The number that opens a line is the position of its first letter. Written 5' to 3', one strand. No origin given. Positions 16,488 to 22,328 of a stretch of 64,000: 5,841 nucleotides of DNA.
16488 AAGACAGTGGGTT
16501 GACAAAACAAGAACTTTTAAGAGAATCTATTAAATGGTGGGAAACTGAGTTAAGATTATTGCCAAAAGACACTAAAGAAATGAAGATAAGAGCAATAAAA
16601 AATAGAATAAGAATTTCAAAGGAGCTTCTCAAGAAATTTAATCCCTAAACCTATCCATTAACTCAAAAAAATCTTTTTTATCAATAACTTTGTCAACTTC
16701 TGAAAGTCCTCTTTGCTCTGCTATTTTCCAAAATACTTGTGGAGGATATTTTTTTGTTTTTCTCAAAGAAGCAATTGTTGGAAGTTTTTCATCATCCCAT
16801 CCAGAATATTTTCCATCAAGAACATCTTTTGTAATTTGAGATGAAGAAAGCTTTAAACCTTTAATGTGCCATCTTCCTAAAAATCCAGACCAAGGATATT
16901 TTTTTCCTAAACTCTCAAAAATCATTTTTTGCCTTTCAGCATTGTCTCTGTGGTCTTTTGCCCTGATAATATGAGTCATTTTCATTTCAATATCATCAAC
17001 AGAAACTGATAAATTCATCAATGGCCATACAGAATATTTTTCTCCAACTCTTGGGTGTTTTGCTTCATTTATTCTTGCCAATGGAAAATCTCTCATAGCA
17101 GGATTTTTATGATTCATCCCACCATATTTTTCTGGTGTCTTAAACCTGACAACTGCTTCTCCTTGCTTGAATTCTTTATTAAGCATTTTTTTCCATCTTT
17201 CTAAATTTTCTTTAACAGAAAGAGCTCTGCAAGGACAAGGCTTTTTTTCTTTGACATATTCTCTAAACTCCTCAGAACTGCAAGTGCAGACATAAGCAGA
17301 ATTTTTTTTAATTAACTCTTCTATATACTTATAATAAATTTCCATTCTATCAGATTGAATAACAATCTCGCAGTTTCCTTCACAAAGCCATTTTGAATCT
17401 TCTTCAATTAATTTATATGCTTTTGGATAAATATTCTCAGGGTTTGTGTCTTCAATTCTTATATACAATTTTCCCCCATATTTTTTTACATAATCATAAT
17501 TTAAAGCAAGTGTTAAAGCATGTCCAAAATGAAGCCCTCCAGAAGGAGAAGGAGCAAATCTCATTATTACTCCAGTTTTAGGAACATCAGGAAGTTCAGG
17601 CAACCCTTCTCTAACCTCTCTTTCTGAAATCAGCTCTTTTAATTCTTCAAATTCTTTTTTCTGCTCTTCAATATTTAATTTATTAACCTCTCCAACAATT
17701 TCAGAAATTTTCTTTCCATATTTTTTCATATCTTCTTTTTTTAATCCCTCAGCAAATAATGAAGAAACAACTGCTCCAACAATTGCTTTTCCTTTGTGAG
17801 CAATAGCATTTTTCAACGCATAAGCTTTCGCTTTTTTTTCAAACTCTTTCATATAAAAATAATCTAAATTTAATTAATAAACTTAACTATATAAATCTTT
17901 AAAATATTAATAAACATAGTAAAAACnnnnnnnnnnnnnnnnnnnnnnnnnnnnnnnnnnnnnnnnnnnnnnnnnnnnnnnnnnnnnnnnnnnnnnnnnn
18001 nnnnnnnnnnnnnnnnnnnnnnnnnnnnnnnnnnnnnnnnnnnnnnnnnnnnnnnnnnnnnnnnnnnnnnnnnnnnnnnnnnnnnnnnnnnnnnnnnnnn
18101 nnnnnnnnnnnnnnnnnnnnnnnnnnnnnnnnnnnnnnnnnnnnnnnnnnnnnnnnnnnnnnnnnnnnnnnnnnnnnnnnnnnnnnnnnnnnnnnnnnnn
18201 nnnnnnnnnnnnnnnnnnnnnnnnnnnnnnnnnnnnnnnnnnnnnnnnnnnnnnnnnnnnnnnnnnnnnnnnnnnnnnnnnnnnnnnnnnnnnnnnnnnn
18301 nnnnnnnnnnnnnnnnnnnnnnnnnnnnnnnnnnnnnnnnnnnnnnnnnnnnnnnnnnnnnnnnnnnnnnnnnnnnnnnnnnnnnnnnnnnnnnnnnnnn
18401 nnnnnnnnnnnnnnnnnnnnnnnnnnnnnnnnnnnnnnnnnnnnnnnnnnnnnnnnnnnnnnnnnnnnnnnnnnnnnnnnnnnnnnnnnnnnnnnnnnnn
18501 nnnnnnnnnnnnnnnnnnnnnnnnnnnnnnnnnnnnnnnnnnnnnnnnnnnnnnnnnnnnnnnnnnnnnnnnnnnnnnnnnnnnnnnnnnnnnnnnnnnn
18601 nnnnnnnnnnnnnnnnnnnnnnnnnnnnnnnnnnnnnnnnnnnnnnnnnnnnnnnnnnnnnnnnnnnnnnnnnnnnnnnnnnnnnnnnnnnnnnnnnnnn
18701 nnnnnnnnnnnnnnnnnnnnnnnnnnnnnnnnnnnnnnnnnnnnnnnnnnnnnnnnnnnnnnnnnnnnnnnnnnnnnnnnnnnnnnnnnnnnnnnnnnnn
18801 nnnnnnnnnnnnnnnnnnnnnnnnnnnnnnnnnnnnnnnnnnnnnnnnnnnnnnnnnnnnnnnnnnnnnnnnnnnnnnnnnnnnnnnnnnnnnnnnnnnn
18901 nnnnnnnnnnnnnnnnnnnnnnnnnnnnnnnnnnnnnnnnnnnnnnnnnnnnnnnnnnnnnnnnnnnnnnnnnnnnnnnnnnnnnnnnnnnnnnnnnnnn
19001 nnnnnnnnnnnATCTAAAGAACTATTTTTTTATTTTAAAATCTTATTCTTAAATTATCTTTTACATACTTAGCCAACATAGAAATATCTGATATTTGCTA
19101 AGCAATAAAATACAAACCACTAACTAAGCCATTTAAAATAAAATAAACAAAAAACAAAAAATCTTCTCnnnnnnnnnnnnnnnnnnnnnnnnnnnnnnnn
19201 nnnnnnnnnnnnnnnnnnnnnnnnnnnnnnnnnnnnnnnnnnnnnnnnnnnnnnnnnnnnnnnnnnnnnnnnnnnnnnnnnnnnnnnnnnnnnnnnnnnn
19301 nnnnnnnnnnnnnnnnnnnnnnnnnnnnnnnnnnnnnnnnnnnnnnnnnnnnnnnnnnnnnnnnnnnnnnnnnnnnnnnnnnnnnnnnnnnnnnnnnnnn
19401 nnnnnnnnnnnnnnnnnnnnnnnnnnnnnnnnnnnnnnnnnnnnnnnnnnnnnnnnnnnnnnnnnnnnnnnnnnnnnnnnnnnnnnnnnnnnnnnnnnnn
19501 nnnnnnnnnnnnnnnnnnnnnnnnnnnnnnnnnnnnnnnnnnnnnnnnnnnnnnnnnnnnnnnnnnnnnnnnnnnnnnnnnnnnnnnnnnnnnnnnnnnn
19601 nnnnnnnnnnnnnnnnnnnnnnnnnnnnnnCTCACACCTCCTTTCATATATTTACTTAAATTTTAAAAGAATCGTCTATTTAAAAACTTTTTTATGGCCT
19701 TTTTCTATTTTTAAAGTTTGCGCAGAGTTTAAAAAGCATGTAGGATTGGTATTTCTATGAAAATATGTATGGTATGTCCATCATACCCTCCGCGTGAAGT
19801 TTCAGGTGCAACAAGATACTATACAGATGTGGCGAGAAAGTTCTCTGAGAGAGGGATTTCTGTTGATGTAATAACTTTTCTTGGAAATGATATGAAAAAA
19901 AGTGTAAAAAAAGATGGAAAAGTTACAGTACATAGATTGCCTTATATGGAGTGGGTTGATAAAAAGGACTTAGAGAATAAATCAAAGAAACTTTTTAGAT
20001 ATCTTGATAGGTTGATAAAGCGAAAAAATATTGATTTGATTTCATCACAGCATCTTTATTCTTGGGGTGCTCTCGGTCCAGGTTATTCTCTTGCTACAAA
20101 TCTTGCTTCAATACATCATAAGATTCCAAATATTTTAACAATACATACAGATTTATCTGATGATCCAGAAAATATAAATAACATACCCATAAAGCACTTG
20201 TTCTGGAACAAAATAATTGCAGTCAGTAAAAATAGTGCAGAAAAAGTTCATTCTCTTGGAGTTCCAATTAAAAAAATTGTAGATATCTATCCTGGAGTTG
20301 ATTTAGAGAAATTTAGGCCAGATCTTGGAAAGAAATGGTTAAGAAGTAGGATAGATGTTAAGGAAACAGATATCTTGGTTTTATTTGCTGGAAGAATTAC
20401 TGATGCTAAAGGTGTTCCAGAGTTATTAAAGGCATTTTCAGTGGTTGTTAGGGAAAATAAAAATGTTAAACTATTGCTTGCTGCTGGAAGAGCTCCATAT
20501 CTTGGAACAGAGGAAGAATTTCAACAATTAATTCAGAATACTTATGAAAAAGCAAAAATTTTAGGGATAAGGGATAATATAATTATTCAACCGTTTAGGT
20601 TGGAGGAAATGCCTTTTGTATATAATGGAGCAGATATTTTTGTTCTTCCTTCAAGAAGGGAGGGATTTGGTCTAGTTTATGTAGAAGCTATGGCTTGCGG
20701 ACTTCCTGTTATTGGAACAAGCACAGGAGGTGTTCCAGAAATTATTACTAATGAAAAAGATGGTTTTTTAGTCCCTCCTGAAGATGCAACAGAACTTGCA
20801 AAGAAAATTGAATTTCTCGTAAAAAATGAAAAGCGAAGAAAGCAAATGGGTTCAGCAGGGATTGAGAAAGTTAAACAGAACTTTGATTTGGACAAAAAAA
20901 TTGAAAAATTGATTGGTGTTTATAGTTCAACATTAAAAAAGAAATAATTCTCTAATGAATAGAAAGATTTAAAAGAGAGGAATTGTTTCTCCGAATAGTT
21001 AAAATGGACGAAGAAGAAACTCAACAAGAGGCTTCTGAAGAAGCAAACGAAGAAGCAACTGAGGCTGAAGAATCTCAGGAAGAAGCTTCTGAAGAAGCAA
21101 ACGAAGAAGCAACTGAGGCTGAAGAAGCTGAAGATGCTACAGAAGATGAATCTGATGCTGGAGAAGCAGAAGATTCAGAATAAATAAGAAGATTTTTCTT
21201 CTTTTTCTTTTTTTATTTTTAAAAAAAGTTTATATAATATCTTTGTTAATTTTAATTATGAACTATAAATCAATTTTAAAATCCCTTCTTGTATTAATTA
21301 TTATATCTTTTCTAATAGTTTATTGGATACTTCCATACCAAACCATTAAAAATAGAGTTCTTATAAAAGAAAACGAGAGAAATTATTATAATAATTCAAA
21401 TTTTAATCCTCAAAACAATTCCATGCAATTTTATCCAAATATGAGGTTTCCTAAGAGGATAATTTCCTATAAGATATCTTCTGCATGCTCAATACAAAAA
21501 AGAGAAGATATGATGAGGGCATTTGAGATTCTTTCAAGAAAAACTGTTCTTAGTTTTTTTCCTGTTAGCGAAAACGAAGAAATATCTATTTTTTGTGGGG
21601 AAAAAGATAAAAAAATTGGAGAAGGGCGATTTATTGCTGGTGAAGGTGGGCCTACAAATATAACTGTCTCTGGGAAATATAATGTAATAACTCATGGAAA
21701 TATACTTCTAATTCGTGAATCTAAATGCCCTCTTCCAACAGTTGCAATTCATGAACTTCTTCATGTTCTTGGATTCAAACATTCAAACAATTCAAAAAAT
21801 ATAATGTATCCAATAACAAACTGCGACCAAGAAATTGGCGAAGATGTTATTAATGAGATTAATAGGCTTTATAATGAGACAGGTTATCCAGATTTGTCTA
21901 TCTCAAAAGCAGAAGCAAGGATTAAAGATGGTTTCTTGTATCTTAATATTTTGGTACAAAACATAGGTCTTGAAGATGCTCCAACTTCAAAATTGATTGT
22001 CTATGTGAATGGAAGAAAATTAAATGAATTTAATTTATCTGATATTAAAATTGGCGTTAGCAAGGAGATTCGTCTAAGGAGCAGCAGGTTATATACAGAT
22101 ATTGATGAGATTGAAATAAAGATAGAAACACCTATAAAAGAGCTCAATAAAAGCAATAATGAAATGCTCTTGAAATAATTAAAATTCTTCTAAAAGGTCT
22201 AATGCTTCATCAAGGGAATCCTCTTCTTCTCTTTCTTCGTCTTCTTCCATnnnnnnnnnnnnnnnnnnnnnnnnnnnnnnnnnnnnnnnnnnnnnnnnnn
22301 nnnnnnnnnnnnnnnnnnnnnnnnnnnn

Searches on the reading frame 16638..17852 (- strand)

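Call 74: search_protein_families(library=pfam, proteins=[window:16638-17852:-], max_evalue=0.00001)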
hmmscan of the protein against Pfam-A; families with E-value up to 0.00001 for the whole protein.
window:16638-17852:- (404 aa): 1 family
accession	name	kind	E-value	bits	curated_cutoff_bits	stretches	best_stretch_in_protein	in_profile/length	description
PF00749.27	tRNA-synt_1c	-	3.9e-62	210.4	23.4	1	95-366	2-275/314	tRNA synthetases class I (E and Q), catalytic domain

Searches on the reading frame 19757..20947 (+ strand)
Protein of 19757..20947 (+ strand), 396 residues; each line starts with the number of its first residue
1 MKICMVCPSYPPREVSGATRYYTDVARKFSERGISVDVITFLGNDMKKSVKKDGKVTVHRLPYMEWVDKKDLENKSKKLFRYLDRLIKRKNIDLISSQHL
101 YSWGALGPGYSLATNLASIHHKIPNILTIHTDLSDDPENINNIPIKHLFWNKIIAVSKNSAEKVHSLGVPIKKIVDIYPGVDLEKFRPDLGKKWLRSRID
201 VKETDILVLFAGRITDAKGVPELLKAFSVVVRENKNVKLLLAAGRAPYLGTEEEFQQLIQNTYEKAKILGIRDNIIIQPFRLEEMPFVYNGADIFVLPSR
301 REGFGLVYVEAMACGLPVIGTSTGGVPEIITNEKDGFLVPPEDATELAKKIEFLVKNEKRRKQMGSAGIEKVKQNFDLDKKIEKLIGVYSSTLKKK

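Call 74: search_protein_families(library=pfam, proteins=[window:19757-20947:+], max_evalue=0.00001)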
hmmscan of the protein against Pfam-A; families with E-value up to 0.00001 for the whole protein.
window:19757-20947:+ (396 aa): 6 families
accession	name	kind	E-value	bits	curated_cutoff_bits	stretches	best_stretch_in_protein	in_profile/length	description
PF00534.26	Glycos_transf_1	-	8.4e-43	146.3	26.4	1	198-370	8-171/172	Glycosyl transferases group 1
PF13692.12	Glyco_trans_1_4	-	5.7e-35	121.1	27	1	207-357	3-142/142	Glycosyl transferases group 1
PF13439.12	Glyco_transf_4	-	8.2e-20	72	28.5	1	15-185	1-170/170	Glycosyltransferase Family 4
PF20706.3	GT4-conflict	-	1.2e-13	51.3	26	1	173-362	173-362/385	Family 4 Glycosyltransferase in conflict systems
PF13524.12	Glyco_trans_1_2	-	4e-11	43.5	25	1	279-386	34-143/144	Glycosyl transferase-like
PF13579.12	Glyco_trans_4_4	-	5.7e-06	27.2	29.7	0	16-175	1-153/158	Glycosyl transferase 4-like domain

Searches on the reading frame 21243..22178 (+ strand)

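Call 74: search_protein_families(library=pfam, proteins=[window:21243-22178:+], max_evalue=0.00001)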
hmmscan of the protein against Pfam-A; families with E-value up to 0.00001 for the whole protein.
window:21243-22178:+ (311 aa): 3 families
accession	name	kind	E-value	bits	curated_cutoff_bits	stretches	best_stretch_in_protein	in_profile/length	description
PF00413.30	Peptidase_M10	-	9.1e-11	42.3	24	1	75-210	8-158/159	Matrixin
PF01400.30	Astacin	-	2.5e-06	27.8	22.5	0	70-184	3-98/189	Astacin (Peptidase family M12A)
PF07705.17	CARDB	-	9.9e-06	26.1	22.7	0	216-307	2-98/101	CARDB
